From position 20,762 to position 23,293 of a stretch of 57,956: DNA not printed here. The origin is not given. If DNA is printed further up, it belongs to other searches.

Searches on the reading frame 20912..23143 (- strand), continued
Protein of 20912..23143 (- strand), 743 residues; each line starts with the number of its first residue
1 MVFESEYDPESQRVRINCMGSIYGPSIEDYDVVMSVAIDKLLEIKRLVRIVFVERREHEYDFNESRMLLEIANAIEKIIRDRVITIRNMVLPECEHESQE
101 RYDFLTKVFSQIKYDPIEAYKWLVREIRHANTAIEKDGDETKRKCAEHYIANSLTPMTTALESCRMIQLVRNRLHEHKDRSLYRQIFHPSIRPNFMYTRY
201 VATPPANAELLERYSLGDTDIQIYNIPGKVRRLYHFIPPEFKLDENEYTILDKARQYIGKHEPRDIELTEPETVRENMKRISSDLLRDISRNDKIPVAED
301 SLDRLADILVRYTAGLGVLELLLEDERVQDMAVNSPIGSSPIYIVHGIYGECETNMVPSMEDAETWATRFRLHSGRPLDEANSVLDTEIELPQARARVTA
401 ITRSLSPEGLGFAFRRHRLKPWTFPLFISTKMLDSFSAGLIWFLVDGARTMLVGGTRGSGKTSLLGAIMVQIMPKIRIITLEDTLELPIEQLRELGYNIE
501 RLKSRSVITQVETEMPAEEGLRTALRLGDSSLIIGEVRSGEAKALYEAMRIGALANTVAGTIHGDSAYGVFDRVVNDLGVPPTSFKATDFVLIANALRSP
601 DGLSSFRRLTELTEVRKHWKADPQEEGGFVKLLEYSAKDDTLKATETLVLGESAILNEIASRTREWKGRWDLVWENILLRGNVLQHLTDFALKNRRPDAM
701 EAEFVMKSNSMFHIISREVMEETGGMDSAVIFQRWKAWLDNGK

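Call 43: search_protein_families(library=ncbifam, proteins=[P0143, P0153, window:20912-23143:-], max_evalue=0.01)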
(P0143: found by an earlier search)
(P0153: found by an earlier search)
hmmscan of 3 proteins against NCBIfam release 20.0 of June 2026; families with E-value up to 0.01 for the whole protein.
P0143 (2054 aa): 3 families
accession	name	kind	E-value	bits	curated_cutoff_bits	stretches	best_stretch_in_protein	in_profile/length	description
TIGR04247.1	NosD_copper_fam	subfamily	1.2e-14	53.8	300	2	1815-2045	134-328/377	nitrous oxide reductase family maturation protein NosD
TIGR03804.1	para_beta_helix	repeat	3e-12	46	19.45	2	1736-1776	1-40/44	parallel beta-helix repeat protein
NF041940.1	choice_anch_X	domain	8.7e-08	31.8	25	1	1218-1242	1-25/37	choice-of-anchor X domain-containing protein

P0153 (1747 aa): 1 family
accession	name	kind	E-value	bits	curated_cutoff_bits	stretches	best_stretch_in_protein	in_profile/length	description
NF041940.1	choice_anch_X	domain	7.7e-06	25.5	25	1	1387-1416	1-30/37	choice-of-anchor X domain-containing protein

window:20912-23143:- (743 aa): 15 families
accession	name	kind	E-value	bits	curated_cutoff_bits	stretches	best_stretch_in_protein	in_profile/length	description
NF058587.1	archaellum_moto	equivalog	4.5e-35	121.4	550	1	223-689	44-501/527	archaellum flagellar ATPase motor FlaI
TIGR03819.1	heli_sec_ATPase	hypoth_equivalog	1.5e-32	113.2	373.15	1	285-574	21-297/340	TadA family conjugal transfer-associated ATPase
TIGR02782.1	TrbB_P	equivalog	5.1e-14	52.2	304.55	1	388-574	77-252/303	P-type conjugative transfer ATPase TrbB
TIGR02788.1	VirB11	equivalog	1.4e-12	47.3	249.95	1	448-576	144-264/308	P-type DNA transfer ATPase VirB11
NF053672.1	bindosome_BasE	exception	9.3e-12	44.4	1000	1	207-582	37-395/512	bindosome assembly system ATPase subunit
NF010425.0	PRK13851.1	equivalog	2.4e-11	43.1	461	1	444-621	158-327/344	type IV secretion system protein VirB11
NF010469.0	PRK13894.1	subfamily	4.4e-11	42.7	508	1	389-576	91-266/320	conjugal transfer ATPase TrbB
NF041000.1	ATPase_ComGA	equivalog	1.2e-10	40.8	300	1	451-588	131-255/267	competence type IV pilus ATPase ComGA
NF010407.0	PRK13833.1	subfamily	3.4e-08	33.3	499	1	411-574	107-259/323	conjugal transfer protein TrbB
TIGR01420.1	pilT_fam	subfamily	5.7e-08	32.4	319.1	1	451-576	125-241/343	PilT/PilU family type 4a pilus ATPase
TIGR02533.1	type_II_gspE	equivalog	4.3e-07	29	630.25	1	450-586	245-367/486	type II secretion system ATPase GspE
NF010475.0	PRK13900.1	equivalog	1.3e-06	27.7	389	1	449-583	161-293/333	type IV secretion system ATPase VirB11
NF053534.1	T4PilAsmATPsTfpB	equivalog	4.2e-05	22.1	850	1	451-595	339-469/584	type IV pilus assembly ATPase TfpB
TIGR02525.1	plasmid_TraJ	equivalog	5.5e-05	22.3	368.3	1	452-586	153-279/372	plasmid transfer ATPase TraJ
TIGR02524.1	dot_icm_DotB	equivalog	0.0068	15.6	463.3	0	451-575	137-257/358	Dot/Icm type IV secretion system ATPase DotB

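Call 44: search_protein_families(library=pfam, proteins=[P0143, P0153, L052:12504-18776:+, L046:4957-12048:+, L046:4313-4912:+, L052:12247-12495:+, L038:15592-18954:+, L038:12199-13092:+], max_evalue=0.01)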
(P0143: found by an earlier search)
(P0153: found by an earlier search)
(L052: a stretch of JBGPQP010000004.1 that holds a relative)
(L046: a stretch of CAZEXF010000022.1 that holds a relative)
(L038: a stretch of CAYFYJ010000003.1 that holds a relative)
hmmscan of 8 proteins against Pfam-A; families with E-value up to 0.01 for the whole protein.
P0143 (2054 aa): 7 families
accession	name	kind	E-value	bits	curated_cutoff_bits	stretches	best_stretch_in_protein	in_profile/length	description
PF05048.19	NosD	-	5.8e-23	81.9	23.6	2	1650-1779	15-150/212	Periplasmic copper-binding protein (NosD)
PF13229.12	Beta_helix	-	2.4e-20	73.2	25.9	2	1631-1775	5-134/158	Right handed beta helix region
PF09471.16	Peptidase_M64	-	1.8e-08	34.4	26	1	1276-1334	1-58/302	IgA Peptidase M64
PF07705.17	CARDB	-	5.3e-06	27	22.7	1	885-976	2-100/101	CARDB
PF19077.6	Big_13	-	5.4e-06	27.3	27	1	200-264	35-100/102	Bacterial Ig-like domain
PF22352.2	K319L-like_PKD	-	2.4e-05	24.7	27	0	225-264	45-84/84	K319L-like, PKD domain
PF17957.7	Big_7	-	0.00089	20.3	24.1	1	177-246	1-70/70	Bacterial Ig domain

P0153 (1747 aa): 3 families
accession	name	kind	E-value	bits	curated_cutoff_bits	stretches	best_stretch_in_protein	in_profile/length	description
PF09471.16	Peptidase_M64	-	5.6e-08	32.7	26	1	1561-1606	120-165/302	IgA Peptidase M64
PF17957.7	Big_7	-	3.6e-07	31.1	24.1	0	1067-1106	1-42/70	Bacterial Ig domain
PF07703.20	A2M_BRD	-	0.00078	20.2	22.7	0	762-833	56-131/140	Alpha-2-macroglobulin bait region domain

L052:12504-18776:+ (2090 aa): 2 families
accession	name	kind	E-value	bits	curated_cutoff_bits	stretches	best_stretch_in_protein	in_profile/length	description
PF09294.16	Interfer-bind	-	0.0029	18.3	21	0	1673-1708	67-103/104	Interferon-alpha/beta receptor, fibronectin type III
PF19077.6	Big_13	-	0.0047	17.8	27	1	1445-1520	31-101/102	Bacterial Ig-like domain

L046:4957-12048:+ (2364 aa): 6 families
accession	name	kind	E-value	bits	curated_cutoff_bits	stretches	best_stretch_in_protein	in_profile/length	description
PF25390.1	WD40_RLD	-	9.7e-135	450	150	4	1212-1505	42-347/363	RCC1-like domain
PF13540.12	RCC1_2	-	2e-83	272.8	22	13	1147-1175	1-29/30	Regulator of chromosome condensation (RCC1) repeat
PF00415.24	RCC1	-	3.5e-80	264.9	21.7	12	1270-1316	1-48/50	Regulator of chromosome condensation (RCC1) repeat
PF00082.27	Peptidase_S8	-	1.9e-30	106.6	21.8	1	129-349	1-273/288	Subtilase family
PF25384.1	Alsin_RLD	-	2e-06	27.8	100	0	476-548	242-313/405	Alsin RCC1-like domain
PF21551.2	CSL4_N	-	0.00018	21.5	27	0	1635-1664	15-45/57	Exosome complex component CSL4, N-terminal domain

L046:4313-4912:+ (199 aa): 0 families

L052:12247-12495:+ (82 aa): 0 families

L038:15592-18954:+ (1120 aa): 1 family
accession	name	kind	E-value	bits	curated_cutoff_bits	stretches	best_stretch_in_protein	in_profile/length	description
PF00404.24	Dockerin_1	-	0.0072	16.9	22.9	0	1083-1102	2-21/57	Dockerin type I domain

L038:12199-13092:+ (297 aa): 0 families

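Call 66: find_encoding_contigs(protein=P0131, flank=10000, max_places=4)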
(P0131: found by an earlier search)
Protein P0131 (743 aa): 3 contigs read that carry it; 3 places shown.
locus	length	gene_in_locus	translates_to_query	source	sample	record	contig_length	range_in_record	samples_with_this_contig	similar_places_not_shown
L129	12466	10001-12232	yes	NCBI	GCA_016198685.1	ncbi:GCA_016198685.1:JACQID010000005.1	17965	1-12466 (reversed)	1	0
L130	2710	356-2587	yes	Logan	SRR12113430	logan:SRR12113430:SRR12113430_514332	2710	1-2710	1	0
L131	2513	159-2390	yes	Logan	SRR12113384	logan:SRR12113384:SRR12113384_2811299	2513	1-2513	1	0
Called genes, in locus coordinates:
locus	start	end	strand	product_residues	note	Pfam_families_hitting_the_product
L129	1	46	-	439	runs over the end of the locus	PF18195:GatD_N, PF00710:Asparaginase, PF17763:Asparaginase_C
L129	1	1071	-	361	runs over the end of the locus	PF13091:PLDc_2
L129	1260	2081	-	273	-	PF00924:MS_channel_2nd, PF21082:MS_channel_3rd (weak)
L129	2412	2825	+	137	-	-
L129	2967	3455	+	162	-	-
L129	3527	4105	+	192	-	-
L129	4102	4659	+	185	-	-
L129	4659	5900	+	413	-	PF13439:Glyco_transf_4 (weak), PF20706:GT4-conflict, PF00534:Glycos_transf_1, PF13692:Glyco_trans_1_4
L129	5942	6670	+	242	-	-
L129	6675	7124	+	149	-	-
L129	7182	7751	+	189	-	-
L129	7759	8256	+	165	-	-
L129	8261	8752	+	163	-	-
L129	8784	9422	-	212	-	-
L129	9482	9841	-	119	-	-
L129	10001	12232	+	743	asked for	PF00437:T2SSE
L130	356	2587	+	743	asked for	PF00437:T2SSE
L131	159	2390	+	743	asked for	PF00437:T2SSE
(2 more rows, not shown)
